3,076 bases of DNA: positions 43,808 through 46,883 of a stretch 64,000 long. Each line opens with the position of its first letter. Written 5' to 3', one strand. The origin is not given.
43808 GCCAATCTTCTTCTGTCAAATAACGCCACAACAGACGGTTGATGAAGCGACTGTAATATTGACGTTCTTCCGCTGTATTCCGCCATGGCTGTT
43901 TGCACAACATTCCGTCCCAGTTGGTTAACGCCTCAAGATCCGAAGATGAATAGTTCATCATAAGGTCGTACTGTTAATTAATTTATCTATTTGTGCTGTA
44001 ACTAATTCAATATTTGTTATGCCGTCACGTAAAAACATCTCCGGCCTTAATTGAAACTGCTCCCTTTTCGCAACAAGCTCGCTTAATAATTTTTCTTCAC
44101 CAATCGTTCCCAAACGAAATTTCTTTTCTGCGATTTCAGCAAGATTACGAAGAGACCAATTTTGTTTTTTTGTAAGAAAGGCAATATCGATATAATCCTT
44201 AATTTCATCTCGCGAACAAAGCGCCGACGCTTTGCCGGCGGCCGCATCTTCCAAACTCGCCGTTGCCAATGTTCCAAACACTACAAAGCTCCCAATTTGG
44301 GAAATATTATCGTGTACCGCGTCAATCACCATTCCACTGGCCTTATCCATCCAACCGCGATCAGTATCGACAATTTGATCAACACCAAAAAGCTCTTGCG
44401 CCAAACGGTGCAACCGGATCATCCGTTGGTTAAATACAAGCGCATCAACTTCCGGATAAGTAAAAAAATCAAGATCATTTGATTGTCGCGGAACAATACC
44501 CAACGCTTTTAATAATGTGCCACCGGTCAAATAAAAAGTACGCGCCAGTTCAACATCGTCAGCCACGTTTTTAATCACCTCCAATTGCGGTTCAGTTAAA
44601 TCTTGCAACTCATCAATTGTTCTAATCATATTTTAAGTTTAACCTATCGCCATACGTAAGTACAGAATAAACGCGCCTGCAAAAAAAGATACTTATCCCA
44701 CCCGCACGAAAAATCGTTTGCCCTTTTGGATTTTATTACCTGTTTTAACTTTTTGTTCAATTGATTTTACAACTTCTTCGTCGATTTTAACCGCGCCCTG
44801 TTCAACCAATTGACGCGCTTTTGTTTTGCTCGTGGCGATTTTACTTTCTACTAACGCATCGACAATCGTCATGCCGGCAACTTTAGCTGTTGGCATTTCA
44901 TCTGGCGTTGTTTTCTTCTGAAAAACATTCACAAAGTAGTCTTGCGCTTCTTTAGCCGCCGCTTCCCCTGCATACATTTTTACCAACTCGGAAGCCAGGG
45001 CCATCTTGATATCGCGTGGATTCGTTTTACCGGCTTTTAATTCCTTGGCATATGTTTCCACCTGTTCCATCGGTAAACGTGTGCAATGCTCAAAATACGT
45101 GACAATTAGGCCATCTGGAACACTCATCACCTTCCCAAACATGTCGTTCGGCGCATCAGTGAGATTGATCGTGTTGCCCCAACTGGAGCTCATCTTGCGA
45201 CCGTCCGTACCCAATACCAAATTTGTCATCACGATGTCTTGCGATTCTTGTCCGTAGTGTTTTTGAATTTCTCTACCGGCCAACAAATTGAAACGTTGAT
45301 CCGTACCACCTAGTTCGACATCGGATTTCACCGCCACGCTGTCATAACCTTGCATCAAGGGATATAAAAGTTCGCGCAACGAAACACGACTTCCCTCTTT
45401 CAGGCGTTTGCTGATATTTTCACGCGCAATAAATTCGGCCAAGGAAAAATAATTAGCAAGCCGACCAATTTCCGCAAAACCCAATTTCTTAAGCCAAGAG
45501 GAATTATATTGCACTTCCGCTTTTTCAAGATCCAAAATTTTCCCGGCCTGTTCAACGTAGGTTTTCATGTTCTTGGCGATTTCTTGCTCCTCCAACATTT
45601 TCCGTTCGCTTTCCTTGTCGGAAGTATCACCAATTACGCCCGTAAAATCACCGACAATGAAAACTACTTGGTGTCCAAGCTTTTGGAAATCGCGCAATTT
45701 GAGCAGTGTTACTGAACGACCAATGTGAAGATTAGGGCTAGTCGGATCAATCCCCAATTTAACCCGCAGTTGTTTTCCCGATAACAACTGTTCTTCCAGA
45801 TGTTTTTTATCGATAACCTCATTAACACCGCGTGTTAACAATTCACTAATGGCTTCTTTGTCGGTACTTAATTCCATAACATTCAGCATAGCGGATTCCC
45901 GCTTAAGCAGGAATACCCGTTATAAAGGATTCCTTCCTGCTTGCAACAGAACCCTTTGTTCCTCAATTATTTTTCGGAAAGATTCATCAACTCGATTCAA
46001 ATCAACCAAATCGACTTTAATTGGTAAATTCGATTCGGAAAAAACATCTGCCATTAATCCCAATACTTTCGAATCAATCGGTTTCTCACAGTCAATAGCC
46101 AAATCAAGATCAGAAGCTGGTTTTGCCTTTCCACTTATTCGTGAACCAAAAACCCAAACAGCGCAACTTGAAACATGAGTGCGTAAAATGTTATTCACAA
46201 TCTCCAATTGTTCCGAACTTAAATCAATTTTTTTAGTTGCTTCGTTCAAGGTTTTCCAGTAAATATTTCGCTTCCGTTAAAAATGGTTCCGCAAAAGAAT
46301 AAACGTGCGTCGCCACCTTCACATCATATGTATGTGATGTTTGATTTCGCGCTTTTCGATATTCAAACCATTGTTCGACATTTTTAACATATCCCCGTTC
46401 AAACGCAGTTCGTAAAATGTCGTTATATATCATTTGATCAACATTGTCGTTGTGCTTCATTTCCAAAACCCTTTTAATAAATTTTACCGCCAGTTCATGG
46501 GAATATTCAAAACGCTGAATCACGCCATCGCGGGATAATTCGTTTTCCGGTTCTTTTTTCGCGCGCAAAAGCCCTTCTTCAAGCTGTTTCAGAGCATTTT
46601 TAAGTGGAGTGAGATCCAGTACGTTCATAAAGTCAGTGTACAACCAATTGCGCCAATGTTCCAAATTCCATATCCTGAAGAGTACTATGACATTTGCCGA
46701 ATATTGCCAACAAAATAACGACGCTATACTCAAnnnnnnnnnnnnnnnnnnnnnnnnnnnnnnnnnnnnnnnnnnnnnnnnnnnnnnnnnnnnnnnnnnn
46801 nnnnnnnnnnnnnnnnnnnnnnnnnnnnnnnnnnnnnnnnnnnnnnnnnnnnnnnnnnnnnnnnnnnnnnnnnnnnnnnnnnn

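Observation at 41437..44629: AbiEii/DUF1814-like nucleotidyltransferase translationally coupled to a conserved 80-aa protein, with a second pseudogenised copy of the small gene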

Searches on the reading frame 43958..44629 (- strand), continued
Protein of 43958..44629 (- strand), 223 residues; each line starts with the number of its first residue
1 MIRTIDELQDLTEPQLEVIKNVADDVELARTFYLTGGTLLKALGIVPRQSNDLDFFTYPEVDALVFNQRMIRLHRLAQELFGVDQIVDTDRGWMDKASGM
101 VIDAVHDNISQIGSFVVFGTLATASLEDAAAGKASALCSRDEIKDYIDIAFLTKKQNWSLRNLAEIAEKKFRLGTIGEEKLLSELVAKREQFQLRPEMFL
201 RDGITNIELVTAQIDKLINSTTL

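Call 86: find_encoding_contigs(protein=P0058, flank=1500, max_places=1)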
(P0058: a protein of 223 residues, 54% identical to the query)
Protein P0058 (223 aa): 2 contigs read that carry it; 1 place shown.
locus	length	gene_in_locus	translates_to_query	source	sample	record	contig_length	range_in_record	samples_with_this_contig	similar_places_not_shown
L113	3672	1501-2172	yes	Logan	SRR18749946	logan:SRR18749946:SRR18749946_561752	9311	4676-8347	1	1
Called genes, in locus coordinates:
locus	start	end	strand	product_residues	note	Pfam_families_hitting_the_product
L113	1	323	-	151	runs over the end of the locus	-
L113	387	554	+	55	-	-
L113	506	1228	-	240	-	PF13489:Methyltransf_23, PF08241:Methyltransf_11 (weak), PF08242:Methyltransf_12 (weak)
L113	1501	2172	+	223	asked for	PF08843:AbiEii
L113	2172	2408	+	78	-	-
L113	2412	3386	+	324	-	PF02016:Peptidase_S66, PF17676:Peptidase_S66C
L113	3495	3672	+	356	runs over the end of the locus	PF00579:tRNA-synt_1b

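Call 87: find_encoding_contigs(protein=P0073, flank=1500, max_places=1)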
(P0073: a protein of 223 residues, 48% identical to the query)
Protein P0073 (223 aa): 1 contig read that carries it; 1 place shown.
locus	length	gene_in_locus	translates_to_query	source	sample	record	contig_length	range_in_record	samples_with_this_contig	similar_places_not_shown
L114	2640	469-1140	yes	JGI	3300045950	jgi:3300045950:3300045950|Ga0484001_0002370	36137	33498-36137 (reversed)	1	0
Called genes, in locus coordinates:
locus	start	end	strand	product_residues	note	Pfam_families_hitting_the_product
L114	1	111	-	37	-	?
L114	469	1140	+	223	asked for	PF08843:AbiEii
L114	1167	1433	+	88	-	-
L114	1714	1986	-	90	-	-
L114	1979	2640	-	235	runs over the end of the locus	-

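Call 88: find_encoding_contigs(protein=P0035, flank=1500, max_places=1)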
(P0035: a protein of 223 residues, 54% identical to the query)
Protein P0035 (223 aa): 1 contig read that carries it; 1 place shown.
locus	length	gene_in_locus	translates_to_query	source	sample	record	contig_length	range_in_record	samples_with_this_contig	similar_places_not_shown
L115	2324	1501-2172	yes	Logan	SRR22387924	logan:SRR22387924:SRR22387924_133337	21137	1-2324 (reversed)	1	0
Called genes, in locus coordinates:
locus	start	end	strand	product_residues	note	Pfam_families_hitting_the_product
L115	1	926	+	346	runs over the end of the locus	PF00188:CAP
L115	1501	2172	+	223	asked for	PF08843:AbiEii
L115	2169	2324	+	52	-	?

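Call 90: search_protein_families(library=phrogs, proteins=[window:43958-44629:-], max_evalue=0.1)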
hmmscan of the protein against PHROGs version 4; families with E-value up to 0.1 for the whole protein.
window:43958-44629:- (223 aa): 0 families

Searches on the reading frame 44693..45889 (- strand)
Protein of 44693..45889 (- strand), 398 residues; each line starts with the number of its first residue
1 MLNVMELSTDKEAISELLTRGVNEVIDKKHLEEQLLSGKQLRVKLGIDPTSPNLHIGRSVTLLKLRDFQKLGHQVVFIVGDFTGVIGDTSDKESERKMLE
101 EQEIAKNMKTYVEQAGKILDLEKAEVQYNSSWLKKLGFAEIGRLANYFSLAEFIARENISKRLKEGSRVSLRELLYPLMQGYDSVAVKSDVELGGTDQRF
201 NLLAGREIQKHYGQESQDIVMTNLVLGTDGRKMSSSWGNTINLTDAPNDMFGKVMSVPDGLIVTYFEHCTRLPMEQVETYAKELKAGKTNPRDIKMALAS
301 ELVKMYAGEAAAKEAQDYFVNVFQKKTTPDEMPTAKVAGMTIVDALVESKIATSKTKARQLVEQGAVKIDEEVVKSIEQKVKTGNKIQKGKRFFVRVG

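Call 3: search_protein_families(library=pfam, proteins=[window:44693-45889:-], max_evalue=0.1)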
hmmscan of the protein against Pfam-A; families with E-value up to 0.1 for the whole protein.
window:44693-45889:- (398 aa): 5 families
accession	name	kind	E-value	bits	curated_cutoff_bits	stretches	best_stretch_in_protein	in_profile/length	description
PF00579.31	tRNA-synt_1b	-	3e-72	243.9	21.1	1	39-324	4-292/292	tRNA synthetases class I (W and Y)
PF22421.1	SYY_C-terminal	-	3.6e-11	43.2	27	1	330-389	7-68/83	Tyrosine--tRNA ligase SYY-like C-terminal domain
PF01479.30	S4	-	2.3e-09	37.3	22.8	1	342-385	3-46/48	S4 domain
PF00133.28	tRNA-synt_1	-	0.021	14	22.7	1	217-243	360-386/414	tRNA synthetases class I (I, L, M and V)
PF13026.12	DUF3887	-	0.03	15.4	31.8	0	81-127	12-56/91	Protein of unknown function (DUF3887)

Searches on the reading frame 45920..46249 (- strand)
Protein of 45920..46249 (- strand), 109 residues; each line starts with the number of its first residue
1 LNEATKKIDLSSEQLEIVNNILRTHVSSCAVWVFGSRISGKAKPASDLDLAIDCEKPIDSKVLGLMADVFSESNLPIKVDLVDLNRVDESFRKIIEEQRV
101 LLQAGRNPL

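Call 3: search_protein_families(library=pfam, proteins=[window:45920-46249:-], max_evalue=0.1)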
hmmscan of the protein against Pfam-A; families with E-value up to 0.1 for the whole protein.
window:45920-46249:- (109 aa): 6 families
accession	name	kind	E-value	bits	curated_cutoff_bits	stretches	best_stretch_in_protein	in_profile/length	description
PF18765.7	Polbeta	-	3.1e-13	50.1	26.9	1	18-102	3-88/93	Polymerase beta, Nucleotidyltransferase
PF01909.29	NTP_transf_2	-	1.6e-07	32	21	1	17-100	3-91/93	Nucleotidyltransferase domain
PF22600.2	MTPAP-like_central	-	4.6e-06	27.2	27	1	8-66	19-83/139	Poly(A) RNA polymerase, mitochondrial-like, central palm domain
PF22014.2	DUF6932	-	0.0066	17.3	27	1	14-63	37-88/142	Family of unknown function (DUF6932)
PF19088.6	TUTase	-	0.04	14.1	25.8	1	15-70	47-103/138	TUTase nucleotidyltransferase domain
PF10620.15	MdcG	-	0.097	13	26.5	0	43-80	49-84/121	Phosphoribosyl-dephospho-CoA transferase MdcG C-terminal domain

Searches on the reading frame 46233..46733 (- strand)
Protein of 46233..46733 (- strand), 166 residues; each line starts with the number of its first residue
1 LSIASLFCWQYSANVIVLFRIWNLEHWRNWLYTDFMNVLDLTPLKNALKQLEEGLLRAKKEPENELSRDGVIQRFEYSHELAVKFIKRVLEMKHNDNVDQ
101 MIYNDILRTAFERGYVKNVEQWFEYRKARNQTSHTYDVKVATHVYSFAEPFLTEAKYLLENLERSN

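Call 3: search_protein_families(library=pfam, proteins=[window:46233-46733:-], max_evalue=0.1)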
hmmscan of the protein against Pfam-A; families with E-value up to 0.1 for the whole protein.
window:46233-46733:- (166 aa): 2 families
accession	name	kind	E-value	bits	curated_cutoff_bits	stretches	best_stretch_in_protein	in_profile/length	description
PF08780.16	NTase_sub_bind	-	2.3e-35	121.8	31.8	1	40-163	2-125/126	Nucleotidyltransferase substrate binding protein like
PF09499.16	RE_ApaLI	-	0.045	13.9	25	0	76-120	12-55/189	ApaLI-like restriction endonuclease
